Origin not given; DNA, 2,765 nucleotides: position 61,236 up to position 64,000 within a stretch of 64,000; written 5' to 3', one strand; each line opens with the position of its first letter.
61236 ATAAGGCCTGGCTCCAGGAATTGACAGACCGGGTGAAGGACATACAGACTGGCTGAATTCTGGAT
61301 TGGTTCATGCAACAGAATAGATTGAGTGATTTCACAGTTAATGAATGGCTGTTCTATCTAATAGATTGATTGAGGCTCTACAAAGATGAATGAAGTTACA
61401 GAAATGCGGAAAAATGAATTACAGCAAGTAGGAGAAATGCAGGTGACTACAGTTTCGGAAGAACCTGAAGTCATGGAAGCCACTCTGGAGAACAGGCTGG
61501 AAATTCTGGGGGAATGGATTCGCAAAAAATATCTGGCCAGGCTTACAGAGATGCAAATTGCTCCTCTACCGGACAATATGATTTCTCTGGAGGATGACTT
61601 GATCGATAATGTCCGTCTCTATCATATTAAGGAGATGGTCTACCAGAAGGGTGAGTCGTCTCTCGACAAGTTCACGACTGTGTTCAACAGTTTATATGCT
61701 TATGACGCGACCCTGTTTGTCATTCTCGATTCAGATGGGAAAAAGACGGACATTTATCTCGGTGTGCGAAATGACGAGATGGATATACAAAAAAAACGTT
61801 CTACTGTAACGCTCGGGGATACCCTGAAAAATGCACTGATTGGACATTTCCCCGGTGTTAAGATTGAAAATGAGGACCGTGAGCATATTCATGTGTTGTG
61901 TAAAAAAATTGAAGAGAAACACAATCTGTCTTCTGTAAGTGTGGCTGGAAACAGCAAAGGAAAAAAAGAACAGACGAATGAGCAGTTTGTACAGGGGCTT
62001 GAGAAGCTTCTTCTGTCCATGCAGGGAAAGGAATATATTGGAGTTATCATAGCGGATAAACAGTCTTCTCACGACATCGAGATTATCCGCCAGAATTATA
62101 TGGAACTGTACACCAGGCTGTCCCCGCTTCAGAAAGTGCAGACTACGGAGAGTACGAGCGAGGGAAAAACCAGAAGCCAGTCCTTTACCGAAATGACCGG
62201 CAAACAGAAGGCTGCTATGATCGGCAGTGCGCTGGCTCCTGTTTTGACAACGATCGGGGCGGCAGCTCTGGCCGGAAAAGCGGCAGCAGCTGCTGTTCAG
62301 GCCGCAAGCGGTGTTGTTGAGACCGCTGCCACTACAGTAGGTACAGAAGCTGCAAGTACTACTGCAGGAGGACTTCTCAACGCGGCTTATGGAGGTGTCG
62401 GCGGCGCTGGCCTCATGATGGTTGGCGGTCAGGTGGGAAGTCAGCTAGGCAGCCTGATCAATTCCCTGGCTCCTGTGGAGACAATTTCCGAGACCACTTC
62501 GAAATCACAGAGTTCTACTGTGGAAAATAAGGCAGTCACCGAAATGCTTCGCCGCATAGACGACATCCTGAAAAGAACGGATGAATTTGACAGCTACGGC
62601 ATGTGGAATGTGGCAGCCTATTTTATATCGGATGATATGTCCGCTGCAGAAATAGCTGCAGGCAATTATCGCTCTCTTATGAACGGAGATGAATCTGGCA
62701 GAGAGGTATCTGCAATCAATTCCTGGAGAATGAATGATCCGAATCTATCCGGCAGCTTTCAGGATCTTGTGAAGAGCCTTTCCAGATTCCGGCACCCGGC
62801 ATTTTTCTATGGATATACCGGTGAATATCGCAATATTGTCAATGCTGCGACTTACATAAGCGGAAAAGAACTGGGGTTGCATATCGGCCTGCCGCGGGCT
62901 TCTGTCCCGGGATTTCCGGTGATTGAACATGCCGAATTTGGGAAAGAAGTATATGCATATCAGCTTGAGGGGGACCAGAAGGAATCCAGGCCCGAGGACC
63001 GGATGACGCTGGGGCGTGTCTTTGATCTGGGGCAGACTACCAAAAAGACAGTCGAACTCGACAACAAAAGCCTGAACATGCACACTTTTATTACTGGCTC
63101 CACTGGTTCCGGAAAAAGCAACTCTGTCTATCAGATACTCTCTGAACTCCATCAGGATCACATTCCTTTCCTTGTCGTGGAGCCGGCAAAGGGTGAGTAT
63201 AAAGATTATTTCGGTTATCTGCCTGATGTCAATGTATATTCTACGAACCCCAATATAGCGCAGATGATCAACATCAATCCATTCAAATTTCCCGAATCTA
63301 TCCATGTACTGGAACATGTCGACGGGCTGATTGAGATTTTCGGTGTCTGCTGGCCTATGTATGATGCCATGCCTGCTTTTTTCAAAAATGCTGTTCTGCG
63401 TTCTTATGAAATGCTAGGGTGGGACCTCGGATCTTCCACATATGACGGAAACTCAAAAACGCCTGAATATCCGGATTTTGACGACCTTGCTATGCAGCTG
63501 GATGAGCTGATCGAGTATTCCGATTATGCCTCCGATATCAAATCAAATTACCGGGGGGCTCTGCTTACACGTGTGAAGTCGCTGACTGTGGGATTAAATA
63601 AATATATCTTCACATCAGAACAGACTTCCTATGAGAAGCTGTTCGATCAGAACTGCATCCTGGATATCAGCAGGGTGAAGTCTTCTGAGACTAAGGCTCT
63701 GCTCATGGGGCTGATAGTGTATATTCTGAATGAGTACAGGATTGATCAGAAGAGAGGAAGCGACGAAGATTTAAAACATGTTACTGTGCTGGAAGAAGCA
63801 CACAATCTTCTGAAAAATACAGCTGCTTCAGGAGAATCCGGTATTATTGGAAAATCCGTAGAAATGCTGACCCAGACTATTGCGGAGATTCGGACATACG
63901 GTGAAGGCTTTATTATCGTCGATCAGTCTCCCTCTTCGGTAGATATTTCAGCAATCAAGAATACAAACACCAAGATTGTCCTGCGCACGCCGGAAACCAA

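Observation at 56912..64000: Candidate operon: multi-zinc-ribbon protein, GTPase with DUF697-like membrane tail, 551-aa P-loop-less protein and HerA-like ATPase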

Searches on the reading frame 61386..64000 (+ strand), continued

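Call 72: predict_structure(alignment_id=A3)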
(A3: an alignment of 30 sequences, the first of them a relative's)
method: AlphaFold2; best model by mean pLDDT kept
length: 1058 residues; sequences in the alignment: 30
mean_pLDDT: 50.4   pTM: 0.30
mean pLDDT of the five models: 50.4, 49.6, 47.6, 45.4, 45.1
residues with pLDDT >= 90: 23; 70-90: 175; 50-70: 261; < 50: 599
segments of 3 or more residues with pLDDT < 50: 1-66, 179-207, 241-243, 245-388, 391-478, 480-485, 487-581, 591-603, 615-644, 682-685, 689-692, 756-758, 792-800, 812-817, 831-872, 880-883, 894-926, 928-930, 1056-1058
pLDDT, mean of each block of 10 residues (from residue 1): 31 32 29 37 34 27 44 73 60 58 65 70 77 67 77 75 77 58 29 35 49 56 55 50 43 33 33 39 36 27 26 23 22 22 28 32 27 30 47 44 37 45 46 32 34 40 37 45 44 37 25 22 29 40 31 37 33 40 53 44 54 48 33 31 54 59 67 68 50 62 76 71 68 65 55 51 57 61 61 48 53 49 54 44 44 46 46 50 52 42 34 27 42 80 90 82 86 89 88 85 88 84 86 88 88 61
secondary structure, 60 per line:
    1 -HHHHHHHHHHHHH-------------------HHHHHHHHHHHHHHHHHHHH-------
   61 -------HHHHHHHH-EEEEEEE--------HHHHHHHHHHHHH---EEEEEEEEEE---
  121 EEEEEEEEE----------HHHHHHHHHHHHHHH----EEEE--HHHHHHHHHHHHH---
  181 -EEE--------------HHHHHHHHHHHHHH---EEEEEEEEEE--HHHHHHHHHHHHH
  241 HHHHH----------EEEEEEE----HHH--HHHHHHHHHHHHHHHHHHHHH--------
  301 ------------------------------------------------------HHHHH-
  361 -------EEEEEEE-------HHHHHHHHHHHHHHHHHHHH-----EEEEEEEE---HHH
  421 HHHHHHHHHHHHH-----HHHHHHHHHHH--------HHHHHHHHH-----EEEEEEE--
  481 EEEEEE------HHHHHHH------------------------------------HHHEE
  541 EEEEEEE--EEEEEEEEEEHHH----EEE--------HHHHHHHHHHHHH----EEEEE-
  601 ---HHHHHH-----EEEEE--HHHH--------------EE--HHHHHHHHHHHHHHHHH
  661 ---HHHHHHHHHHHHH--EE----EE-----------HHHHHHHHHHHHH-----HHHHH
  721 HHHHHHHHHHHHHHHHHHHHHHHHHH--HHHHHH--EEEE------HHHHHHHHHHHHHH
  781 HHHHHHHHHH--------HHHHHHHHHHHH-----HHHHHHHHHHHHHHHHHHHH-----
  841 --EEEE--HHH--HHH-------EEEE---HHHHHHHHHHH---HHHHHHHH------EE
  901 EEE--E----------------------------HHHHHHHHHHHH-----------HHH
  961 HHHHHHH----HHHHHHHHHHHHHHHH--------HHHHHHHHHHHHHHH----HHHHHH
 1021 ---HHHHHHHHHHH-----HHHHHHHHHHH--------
elements in order (helices of 4 or more, strands of 3 or more residues): H2-14 H34-53 H68-75 E77-83 H92-104 E108-117 E121-129 H140-154 E159-162 H165-177 E182-184 H199-212 E216-225 H228-245 E256-262 H272-292 H355-359 E368-374 H382-401 E407-414 H418-433 H439-449 H458-466 E472-478 E481-486 H493-499 E539-547 E550-559 E567-569 H578-590 E595-599 H604-609 E615-619 H622-625 H644-660 H664-676 H698-710 H716-746 H749-754 E757-760 H767-790 H799-810 H816-835 E843-846 E864-867 H871-881 H885-892 E899-903 H935-946 H958-967 H972-987 H996-1010 H1015-1020 H1024-1034 H1040-1050

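Call 75: search_protein_families(library=phrogs, proteins=[P0001, L071:13361-14908:+, L071:14970-15347:+], max_evalue=0.001)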
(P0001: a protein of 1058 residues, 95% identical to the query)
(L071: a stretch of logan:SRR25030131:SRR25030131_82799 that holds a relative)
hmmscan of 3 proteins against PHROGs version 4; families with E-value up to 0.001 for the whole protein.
P0001 (1058 aa): 4 families
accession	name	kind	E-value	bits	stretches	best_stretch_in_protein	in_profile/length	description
phrog_7035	-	unknown function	2.2e-25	90.2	2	740-921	422-612/969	-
phrog_2666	-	head and packaging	1.5e-10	41.4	1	827-916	443-532/555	terminase large subunit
phrog_342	-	head and packaging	0.00011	21.3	1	270-375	310-416/1235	internal virion protein with endolysin domain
phrog_1358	-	moron, auxiliary metabolic gene and host takeover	0.00026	19.6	1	554-623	594-665/1382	FtsK/SpoIIIE-like protein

L071:13361-14908:+ (515 aa): 7 families
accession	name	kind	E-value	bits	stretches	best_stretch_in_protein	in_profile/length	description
phrog_16692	-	unknown function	1e-05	25.2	1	404-482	706-781/1107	-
phrog_23574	-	tail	3.3e-05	22.4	0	414-452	818-855/1441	tail length tape measure protein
phrog_24596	-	unknown function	4.2e-05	22.9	1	388-451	689-752/1052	-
phrog_167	-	tail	0.0003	19.6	1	257-482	534-728/1555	tail length tape measure protein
phrog_34863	-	unknown function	0.00034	19.8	1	388-497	373-475/966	-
phrog_3405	-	unknown function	0.00036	20.3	1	389-484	427-531/645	-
phrog_10341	-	lysis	0.00073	19.5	1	381-453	107-178/577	endolysin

L071:14970-15347:+ (125 aa): 0 families

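Call 76: fold_search(model_id=the predicted structure, library=pdb)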
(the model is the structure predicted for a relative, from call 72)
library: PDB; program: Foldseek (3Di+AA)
matches with E <= 10: 519; with E <= 0.001: 0
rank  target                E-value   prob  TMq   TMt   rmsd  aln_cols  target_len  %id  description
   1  4ag5_A                1.1e-03  0.99  0.15  0.33  16.2       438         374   15  Structure of VirB4 of Thermoanaerobacter pseudethanolicus (released 2012-07-04)
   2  4ag6_B                2.9e-03  0.98  0.14  0.32  16.5       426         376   15  Structure of VirB4 of Thermoanaerobacter pseudethanolicus (released 2012-07-04)
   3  4ag5_B                4.4e-03  0.99  0.15  0.34  14.4       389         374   15  Structure of VirB4 of Thermoanaerobacter pseudethanolicus (released 2012-07-04)
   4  8rtd_O                6.9e-03  0.66  0.15  0.19  26.6       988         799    9  Stalk-Arches-IMC structure from the fully-assembled R388 type IV secretion system determined by cryo-EM. (released 2024-06-19)
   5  9mhq_B                1.1e-02  0.72  0.07  0.23  19.6       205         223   15  G169V variant of Streptomyces coelicolor coproheme decarboxylase in complex with Monovinyl, Monopropionate Deuteroheme (released 2025-10-22)
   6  8rtd_T                1.1e-02  0.57  0.15  0.19  26.7       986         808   10  Stalk-Arches-IMC structure from the fully-assembled R388 type IV secretion system determined by cryo-EM. (released 2024-06-19)
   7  8rtd_g                1.5e-02  0.47  0.14  0.18  26.5       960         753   10  Stalk-Arches-IMC structure from the fully-assembled R388 type IV secretion system determined by cryo-EM. (released 2024-06-19)
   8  8rtb_A                4.0e-02  0.97  0.11  0.15   8.7       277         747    7  Extended inner membrane complex (IMC) protomer structure (TrwM/VirB3-TrwK/VirB4-TrwI/VirB6-TrwG/VirB8-TrwE/VirB10) fro (released 2024-06-19)
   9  7o42_A                4.4e-02  0.44  0.17  0.18  22.8       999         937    8  TrwK/VirB4unbound trimer of dimers complex (with Hcp1) from the R388 type IV secretion system determined by cryo-EM. (released 2022-06-22)
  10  4pzf_B                4.9e-02  0.57  0.08  0.15   9.2       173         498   14  Berberine bridge enzyme G164A variant, a reticuline dehydrogenase (released 2014-04-23)
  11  2qyv_A                6.6e-02  0.38  0.07  0.12  20.2       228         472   14  Crystal structure of putative Xaa-His dipeptidase (YP_718209.1) from Haemophilus somnus 129PT at 2.11 A resolution (released 2007-08-28)
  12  8rtd_V                7.3e-02  0.87  0.11  0.15   9.2       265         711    9  Stalk-Arches-IMC structure from the fully-assembled R388 type IV secretion system determined by cryo-EM. (released 2024-06-19)
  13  9miq_E                7.3e-02  0.41  0.07  0.24  19.8       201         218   13  Wild-type Coproheme Decarboxylase from Streptomyces Coelicolor in complex with Monovinyl, Monopropionate Deuteroheme (released 2025-10-22)
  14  8rtd_h                7.7e-02  0.93  0.11  0.23   8.5       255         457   10  Stalk-Arches-IMC structure from the fully-assembled R388 type IV secretion system determined by cryo-EM. (released 2024-06-19)
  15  7o41_B                8.1e-02  0.82  0.12  0.17   7.6       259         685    9  Hexameric composite model of the Inner Membrane Complex (IMC) with the Arches from the fully-assembled R388 type IV se (released 2022-06-22)
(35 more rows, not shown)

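Call 84: search_protein_families(library=pfam, alignment_id=A5, max_evalue=0.00001)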
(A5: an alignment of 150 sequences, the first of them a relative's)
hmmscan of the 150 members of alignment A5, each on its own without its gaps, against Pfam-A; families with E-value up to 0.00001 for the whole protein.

A. member 1, L003:7512-7868:- (118 aa): 0 families

B. families by the number of members that match (of 150 scanned): 152 families (the first 25 are shown)
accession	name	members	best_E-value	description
PF20234.3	DUF6591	3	6.3e-105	Family of unknown function (DUF6591)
PF14568.11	SUKH_6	3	3e-22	SMI1-KNR4 cell-wall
PF14567.11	SUKH_5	3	4.4e-15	SMI1-KNR4 cell-wall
PF13306.12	LRR_5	2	2.1e-100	BspA type Leucine rich repeat region (6 copies)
PF02342.23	TerD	2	2.6e-82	TerD domain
PF13421.11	Band_7_1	2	2.1e-28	SPFH domain-Band 7 family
PF00072.30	Response_reg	2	1.7e-27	Response regulator receiver domain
PF13302.13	Acetyltransf_3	2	5.6e-24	Acetyltransferase (GNAT) domain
PF00004.35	AAA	2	2.6e-23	ATPase family associated with various cellular activities (AAA)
PF04851.21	ResIII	2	1.3e-21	Type III restriction enzyme, res subunit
PF00271.37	Helicase_C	2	9.6e-21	Helicase conserved C-terminal domain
PF01381.28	HTH_3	2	4.7e-16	Helix-turn-helix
PF00583.31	Acetyltransf_1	2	1.2e-12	Acetyltransferase (GNAT) family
PF13240.11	Zn_Ribbon_1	2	4.3e-10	zinc-ribbon domain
PF12773.13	DZR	2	4.4e-10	Double zinc ribbon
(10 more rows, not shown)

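Call 101: search_protein_families(library=padloc, proteins=[L071:13361-14908:+, L071:14970-15347:+], max_evalue=0.00001)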
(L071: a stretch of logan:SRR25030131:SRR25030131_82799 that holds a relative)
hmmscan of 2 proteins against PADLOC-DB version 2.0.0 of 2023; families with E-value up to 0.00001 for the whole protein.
L071:13361-14908:+ (515 aa): 0 families

L071:14970-15347:+ (125 aa): 0 families

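Call 102: search_protein_families(library=padloc, alignment_id=A5, max_evalue=1e-10)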
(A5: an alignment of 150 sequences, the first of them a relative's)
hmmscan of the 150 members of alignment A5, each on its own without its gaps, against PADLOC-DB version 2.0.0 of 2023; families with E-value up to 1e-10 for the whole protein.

A. member 1, L003:7512-7868:- (118 aa): 0 families

B. families by the number of members that match (of 150 scanned): 99 families (the first 25 are shown)
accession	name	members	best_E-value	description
PDLC04134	mad2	2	1.6e-43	mads_2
PDLC02707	PbeA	2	5.4e-20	PbeA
PDLC01228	Cas12a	1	0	Cas12a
PDLC01229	Cas12a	1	0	CAS-V-A; effector__SPE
PDLC01231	Cas12a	1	0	Cas12a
PDLC01234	Cas12a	1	0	Cas12a_M13_V-A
PDLC01236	Cas12a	1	0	Cas12a_M28_V-A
PDLC01227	Cas12a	1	0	"CRISPR-associated protein Cpf1, subtype PREFRAN"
PDLC01238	Cas12a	1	0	Cas12a_M29_V-A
PDLC01242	Cas12a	1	0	Cas12a_M59_V-A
PDLC01233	Cas12a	1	3.3e-286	Cas12a_M11_V-A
PDLC01239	Cas12a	1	2.6e-255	Cas12a_M31_V-A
PDLC03021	MTase_I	1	2.5e-196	Type I methyltransferase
PDLC01241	Cas12a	1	1.7e-190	Cas12a_M58_V-A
PDLC01240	Cas12a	1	1.4e-133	Cas12a_M57_V-A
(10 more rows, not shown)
